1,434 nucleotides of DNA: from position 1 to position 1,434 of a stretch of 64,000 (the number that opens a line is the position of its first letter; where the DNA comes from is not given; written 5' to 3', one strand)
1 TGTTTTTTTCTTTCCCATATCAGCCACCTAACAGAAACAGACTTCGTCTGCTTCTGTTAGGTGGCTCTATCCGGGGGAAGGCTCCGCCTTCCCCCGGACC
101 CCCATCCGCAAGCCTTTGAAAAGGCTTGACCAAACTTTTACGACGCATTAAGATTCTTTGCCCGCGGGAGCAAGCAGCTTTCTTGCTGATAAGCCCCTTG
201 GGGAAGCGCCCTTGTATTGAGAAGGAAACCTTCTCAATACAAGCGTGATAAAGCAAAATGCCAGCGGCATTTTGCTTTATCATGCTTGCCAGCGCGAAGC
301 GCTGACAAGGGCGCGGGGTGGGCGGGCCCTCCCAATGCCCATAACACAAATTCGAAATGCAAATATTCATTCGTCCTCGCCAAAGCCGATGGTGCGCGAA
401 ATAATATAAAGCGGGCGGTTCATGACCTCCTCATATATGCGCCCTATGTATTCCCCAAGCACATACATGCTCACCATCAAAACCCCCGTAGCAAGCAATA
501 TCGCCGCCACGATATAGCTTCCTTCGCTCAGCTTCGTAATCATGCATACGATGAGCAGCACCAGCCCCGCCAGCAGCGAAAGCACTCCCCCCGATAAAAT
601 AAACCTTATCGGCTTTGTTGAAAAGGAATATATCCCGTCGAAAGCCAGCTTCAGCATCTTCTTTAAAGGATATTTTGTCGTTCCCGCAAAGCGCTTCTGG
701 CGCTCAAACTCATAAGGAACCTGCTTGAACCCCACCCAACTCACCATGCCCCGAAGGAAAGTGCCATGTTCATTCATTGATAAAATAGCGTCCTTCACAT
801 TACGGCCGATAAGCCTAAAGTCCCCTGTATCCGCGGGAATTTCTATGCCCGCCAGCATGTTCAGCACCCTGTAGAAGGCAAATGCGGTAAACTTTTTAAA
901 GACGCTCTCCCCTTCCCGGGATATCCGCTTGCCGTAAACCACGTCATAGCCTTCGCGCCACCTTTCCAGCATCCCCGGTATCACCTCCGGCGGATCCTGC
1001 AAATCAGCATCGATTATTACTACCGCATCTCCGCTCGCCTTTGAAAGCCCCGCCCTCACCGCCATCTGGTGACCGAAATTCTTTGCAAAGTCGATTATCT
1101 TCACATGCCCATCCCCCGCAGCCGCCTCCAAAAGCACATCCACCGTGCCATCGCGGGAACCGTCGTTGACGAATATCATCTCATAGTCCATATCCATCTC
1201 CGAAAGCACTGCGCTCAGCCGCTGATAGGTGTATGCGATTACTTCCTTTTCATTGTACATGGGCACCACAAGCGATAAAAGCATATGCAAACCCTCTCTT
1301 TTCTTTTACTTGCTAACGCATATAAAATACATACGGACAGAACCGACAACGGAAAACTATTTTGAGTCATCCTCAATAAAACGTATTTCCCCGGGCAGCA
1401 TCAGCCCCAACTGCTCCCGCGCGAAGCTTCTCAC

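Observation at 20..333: Seven back-to-back strong hairpins with unrelated stems downstream of the glycosyltransferase gene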

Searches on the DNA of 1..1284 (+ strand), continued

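Call 89: search_with_rna_model(model_id=R1, sources=[L174, L175, L176, L177, L178, L179, L180, L181, L182, L183, L184, L185, L186, L187, L188, L189, L190, L191, L192, L193, L194, L195, L196, L197, L198, L199, L200, L201, L202, L203, L204, L205, L206, L207, L208, L209, L210, L211, L212, L213, L214, L215, L216, L217, L218, L219, L220, L221, L222, L223, L224, L225, L226, L227, L228, L229, L230, L231, L232, L233, L234, L235, L236, L237, L238, L239, L240, L241, L242, L243, L244, L245, L246, L247, L248, L249, L250, L251, L252, L253, L254, L255, L256, L257, L258, L259, L260, L261, L262, L263, L264, L265, L266, L267, L268, L269, L270, L271, L272, L273], max_evalue=0.001, show_alignments=5)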
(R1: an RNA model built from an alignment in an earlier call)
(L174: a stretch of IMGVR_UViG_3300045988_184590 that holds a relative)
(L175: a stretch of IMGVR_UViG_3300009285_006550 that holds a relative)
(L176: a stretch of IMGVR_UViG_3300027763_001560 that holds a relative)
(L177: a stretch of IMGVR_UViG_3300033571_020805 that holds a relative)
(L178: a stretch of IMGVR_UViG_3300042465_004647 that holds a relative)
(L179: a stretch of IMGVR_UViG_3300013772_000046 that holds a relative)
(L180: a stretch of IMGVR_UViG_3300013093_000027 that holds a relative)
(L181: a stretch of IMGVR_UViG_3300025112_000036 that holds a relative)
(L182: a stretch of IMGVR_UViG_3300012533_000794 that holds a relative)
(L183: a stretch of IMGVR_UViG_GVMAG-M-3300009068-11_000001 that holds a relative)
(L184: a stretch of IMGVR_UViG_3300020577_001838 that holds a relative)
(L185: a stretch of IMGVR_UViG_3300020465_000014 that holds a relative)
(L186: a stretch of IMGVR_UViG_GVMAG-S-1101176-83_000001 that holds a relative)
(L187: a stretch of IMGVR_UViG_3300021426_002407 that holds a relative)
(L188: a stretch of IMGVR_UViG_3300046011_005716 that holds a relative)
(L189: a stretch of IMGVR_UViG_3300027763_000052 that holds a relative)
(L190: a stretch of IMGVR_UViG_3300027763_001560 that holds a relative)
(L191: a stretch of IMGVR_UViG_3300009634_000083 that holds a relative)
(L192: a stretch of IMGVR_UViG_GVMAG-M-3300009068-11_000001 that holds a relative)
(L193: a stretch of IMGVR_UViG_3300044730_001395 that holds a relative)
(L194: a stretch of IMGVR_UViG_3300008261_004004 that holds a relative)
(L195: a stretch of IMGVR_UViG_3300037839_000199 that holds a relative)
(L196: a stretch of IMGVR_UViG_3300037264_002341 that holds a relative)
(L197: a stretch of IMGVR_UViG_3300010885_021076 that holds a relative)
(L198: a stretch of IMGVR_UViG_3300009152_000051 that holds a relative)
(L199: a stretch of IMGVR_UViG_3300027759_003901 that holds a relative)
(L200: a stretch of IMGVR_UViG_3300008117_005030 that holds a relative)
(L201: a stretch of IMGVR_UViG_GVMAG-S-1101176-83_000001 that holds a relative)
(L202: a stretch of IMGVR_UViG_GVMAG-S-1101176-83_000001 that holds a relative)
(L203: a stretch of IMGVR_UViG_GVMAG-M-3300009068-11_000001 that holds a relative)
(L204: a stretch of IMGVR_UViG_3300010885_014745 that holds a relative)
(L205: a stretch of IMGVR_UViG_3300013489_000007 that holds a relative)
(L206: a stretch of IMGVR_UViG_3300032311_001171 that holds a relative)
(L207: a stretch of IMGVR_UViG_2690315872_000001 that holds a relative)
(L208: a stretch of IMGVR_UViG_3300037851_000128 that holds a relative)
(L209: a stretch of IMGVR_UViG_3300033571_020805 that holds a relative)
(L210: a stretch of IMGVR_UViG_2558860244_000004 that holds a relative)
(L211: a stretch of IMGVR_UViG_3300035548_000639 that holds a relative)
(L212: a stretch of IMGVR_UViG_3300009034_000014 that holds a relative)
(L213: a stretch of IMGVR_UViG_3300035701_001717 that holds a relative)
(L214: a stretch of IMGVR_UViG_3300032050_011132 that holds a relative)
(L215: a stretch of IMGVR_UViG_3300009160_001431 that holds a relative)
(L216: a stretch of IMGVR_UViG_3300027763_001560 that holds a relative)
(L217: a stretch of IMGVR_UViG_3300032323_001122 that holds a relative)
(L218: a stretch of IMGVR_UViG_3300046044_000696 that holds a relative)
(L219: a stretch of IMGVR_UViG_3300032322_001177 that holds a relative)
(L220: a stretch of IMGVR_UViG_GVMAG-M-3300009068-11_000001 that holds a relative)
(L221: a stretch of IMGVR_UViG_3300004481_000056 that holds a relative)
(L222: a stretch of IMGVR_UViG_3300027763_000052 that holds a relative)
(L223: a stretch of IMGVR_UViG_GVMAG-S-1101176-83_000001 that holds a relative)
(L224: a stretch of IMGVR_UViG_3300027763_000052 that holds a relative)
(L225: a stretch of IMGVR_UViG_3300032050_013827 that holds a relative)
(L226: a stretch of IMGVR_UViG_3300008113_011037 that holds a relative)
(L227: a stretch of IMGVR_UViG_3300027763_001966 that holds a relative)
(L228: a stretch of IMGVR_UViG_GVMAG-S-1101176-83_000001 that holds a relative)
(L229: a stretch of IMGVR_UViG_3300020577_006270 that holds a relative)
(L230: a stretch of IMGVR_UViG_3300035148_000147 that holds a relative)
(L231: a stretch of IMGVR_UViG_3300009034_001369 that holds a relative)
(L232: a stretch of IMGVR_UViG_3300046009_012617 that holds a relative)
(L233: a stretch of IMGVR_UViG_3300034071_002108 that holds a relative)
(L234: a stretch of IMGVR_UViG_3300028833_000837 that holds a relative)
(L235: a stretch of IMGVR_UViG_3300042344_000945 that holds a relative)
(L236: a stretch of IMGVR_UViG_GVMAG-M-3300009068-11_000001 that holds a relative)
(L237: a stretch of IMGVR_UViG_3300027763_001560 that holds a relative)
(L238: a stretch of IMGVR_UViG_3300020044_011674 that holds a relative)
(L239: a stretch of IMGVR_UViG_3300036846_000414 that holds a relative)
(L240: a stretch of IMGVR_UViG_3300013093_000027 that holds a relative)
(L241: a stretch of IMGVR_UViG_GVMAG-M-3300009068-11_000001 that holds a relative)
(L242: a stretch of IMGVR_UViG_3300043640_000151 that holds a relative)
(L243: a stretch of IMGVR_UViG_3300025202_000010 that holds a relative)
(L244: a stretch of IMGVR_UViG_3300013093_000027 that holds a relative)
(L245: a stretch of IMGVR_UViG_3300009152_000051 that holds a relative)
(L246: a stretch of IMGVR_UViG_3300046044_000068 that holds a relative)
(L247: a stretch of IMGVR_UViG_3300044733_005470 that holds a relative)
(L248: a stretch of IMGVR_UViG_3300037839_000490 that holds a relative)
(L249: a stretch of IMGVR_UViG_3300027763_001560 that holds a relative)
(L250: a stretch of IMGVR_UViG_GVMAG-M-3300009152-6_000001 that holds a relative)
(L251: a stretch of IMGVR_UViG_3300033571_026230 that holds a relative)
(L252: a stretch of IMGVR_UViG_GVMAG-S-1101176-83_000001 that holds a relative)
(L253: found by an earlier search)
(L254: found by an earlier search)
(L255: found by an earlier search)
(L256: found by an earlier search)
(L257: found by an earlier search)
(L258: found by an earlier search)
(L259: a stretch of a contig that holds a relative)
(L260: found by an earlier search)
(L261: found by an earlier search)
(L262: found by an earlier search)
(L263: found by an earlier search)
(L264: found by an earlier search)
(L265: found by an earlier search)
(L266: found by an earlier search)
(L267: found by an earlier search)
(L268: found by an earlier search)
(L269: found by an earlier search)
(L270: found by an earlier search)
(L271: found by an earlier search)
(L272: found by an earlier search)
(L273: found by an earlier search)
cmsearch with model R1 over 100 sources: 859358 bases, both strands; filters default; matches with E-value up to 0.001: 6.
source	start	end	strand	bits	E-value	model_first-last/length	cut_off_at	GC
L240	2972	3102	+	25.3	1.3e-05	1-124/124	no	0.47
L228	2890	2961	-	25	1.6e-05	1-124/124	no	0.49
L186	2820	2947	+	24.1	3.3e-05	1-124/124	no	0.45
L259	494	602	+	23.3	6.2e-05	1-124/124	no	0.46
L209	1198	1270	+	20.5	0.00057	1-124/124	no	0.47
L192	10072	10181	-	20.4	0.00059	1-124/124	no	0.3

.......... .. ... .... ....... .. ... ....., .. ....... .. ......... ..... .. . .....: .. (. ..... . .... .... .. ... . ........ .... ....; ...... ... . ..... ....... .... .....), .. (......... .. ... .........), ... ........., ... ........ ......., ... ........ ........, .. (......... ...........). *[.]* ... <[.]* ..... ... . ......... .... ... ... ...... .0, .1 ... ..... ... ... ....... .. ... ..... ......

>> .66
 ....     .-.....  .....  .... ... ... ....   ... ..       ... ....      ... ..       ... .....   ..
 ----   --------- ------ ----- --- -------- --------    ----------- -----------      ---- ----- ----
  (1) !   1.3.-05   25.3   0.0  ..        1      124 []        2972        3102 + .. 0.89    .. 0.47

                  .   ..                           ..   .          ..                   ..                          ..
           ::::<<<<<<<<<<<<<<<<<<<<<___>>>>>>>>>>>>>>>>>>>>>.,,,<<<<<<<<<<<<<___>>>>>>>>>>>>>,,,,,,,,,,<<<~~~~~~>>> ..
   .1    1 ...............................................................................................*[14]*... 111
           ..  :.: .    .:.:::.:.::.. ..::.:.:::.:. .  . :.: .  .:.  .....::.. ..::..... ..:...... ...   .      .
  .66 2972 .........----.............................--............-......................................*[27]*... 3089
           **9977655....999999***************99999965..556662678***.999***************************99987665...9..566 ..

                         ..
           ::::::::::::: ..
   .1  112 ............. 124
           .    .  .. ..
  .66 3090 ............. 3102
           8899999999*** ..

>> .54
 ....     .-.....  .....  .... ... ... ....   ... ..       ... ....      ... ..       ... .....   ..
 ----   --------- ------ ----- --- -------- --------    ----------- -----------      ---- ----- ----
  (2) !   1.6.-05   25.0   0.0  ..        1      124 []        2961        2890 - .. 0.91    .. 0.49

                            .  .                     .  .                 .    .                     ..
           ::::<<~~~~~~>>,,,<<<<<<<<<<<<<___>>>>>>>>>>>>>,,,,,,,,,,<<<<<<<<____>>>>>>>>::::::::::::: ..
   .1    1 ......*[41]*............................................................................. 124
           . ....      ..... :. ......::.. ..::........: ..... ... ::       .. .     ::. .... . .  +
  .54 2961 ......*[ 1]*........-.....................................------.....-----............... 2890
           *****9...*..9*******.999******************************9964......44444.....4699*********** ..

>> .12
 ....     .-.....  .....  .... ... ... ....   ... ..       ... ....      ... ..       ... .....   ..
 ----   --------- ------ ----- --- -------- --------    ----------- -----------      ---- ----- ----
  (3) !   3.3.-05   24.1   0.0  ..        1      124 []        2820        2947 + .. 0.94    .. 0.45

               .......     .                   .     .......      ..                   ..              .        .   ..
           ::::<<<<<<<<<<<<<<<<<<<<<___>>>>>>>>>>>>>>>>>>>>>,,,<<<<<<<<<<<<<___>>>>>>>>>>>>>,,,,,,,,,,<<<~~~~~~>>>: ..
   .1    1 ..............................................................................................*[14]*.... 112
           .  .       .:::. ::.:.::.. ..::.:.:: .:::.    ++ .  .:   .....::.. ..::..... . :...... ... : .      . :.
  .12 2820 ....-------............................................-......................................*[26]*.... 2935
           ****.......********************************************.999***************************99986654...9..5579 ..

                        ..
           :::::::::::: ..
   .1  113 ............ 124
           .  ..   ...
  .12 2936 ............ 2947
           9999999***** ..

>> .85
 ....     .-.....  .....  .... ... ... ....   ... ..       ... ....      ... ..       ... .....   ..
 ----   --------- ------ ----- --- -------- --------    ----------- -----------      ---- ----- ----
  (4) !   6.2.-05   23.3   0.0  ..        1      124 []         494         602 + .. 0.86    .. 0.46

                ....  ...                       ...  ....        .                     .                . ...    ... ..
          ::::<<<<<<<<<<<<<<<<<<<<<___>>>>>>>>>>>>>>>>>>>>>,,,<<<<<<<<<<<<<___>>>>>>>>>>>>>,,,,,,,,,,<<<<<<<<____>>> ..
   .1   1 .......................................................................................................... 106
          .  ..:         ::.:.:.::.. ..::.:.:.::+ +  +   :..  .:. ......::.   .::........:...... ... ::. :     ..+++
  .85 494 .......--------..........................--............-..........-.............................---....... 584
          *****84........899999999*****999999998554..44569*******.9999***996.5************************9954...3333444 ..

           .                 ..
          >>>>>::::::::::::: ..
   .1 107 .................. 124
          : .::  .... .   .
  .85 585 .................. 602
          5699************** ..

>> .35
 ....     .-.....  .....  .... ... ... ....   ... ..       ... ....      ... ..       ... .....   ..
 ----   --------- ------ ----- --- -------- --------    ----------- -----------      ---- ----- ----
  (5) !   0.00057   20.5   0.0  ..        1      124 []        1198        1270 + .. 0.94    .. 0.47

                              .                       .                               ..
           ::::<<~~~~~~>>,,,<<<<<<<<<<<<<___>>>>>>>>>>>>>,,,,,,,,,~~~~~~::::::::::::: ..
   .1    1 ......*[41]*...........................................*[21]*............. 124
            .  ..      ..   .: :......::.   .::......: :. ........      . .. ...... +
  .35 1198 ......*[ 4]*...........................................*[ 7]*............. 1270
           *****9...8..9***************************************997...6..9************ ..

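Call 95: search_rna_families(sources=[L163, L169, L172, L168, L002], threshold=gathering)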
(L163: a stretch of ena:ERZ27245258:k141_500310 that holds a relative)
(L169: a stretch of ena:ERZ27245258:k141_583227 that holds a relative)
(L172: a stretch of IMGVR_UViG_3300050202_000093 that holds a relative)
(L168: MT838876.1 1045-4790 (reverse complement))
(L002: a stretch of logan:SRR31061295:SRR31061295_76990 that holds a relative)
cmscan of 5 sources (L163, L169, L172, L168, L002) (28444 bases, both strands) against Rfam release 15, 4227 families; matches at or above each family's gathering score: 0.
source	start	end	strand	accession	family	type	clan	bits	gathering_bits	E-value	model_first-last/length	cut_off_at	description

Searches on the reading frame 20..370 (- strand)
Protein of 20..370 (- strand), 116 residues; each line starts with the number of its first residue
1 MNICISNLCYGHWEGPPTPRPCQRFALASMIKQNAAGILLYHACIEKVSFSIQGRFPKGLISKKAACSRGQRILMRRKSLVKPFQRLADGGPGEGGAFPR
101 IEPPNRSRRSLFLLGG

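Call 16: search_protein_families(library=pfam, proteins=[window:20-370:-])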
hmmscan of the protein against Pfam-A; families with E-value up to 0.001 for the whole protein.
window:20-370:- (116 aa): 0 families

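Call 94: find_homologous_proteins(query=window:20-370:-, max_evalue=10)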
Query window:20-370:-: 17 candidates shared short words with the query, none scored E <= 10.
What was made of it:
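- On Protein-coding gene: ORF 20-370 has no Pfam family (call 16) and no homologue at E up to 10 (call 94).
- The ORF has no Pfam hit and no homologue among 5.8 billion proteins (calls 16, 94).
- Tried and rejected: Searching the spurious ORF against the protein database as a back door to other copies found nothing (call 94).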
